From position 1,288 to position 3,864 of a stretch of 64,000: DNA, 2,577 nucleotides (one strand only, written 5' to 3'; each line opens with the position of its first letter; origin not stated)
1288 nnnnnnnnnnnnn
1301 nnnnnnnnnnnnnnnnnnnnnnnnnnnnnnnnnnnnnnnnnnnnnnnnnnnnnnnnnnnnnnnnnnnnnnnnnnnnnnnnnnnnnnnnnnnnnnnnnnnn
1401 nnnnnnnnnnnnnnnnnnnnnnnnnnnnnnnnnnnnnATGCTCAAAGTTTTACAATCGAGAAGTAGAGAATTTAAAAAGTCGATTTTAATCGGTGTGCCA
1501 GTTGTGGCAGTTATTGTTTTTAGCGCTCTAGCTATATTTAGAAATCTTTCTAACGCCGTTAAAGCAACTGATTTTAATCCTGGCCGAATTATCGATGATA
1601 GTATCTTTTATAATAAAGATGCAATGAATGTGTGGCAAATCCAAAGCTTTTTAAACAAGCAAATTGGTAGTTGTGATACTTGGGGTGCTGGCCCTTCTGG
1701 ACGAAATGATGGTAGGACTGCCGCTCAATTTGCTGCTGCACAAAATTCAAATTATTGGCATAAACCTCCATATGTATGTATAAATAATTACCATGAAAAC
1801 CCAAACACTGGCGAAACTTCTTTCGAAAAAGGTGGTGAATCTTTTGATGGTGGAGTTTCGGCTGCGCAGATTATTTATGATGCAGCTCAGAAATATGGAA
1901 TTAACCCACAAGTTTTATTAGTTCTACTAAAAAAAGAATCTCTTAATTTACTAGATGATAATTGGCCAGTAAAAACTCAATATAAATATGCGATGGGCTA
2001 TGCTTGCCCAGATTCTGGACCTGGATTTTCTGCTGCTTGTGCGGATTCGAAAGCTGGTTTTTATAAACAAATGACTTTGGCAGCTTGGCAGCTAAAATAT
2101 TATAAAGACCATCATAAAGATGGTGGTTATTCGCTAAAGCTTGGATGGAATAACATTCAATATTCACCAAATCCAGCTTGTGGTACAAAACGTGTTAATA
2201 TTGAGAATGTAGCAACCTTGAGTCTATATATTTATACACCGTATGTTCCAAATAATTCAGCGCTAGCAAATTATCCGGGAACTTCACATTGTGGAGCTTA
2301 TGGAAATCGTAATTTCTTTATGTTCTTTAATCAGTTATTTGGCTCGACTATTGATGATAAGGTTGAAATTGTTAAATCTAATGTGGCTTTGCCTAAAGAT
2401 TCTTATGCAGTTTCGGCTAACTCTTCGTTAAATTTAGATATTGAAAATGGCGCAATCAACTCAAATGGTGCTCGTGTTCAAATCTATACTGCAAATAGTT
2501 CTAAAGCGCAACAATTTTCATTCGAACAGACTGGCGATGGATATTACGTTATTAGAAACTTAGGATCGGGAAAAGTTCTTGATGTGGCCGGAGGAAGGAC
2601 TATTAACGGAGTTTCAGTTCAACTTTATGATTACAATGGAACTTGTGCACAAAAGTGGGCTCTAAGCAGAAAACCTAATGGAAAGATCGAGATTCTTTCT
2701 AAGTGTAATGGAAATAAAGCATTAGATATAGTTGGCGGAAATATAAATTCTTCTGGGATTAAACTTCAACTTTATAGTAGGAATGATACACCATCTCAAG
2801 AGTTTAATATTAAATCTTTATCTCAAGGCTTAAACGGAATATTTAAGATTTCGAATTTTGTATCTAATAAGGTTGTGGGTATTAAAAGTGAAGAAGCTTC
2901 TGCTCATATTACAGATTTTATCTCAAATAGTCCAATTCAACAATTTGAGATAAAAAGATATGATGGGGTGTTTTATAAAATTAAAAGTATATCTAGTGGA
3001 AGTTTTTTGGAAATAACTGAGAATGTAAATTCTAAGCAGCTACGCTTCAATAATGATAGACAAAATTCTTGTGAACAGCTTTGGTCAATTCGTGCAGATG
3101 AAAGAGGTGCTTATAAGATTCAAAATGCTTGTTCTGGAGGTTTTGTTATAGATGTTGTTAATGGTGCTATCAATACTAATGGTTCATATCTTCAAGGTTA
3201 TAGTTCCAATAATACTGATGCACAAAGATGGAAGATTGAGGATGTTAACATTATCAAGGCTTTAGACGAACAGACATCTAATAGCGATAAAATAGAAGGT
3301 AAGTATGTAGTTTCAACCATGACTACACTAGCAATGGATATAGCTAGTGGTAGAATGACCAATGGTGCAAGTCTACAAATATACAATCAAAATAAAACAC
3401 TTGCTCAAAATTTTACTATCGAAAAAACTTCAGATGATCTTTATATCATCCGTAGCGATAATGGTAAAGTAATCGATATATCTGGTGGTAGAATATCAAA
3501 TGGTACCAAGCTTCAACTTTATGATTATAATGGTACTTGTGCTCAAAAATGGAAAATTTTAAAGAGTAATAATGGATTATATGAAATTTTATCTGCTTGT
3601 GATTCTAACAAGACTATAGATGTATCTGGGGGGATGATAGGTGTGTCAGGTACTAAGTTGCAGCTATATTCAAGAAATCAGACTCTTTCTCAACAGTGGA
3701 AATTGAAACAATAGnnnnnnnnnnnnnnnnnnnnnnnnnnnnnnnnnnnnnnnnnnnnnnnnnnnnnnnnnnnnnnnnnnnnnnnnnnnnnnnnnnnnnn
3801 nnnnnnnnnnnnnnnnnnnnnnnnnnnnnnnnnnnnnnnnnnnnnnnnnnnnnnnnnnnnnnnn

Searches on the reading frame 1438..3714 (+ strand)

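Call 93: search_protein_families(library=pfam, proteins=[window:1438-3714:+], max_evalue=0.001)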
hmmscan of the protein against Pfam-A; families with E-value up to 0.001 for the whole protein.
window:1438-3714:+ (758 aa): 3 families
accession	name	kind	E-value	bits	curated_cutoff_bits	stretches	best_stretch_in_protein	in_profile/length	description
PF14200.12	RicinB_lectin_2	-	3.7e-50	169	25.6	6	357-446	2-89/89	Ricin-type beta-trefoil lectin domain-like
PF00652.28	Ricin_B_lectin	-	5.9e-22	78.6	29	2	370-464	3-90/126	Ricin-type beta-trefoil lectin domain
PF16850.11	Inhibitor_I66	-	0.00028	21.3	27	0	654-709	41-89/146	Peptidase inhibitor I66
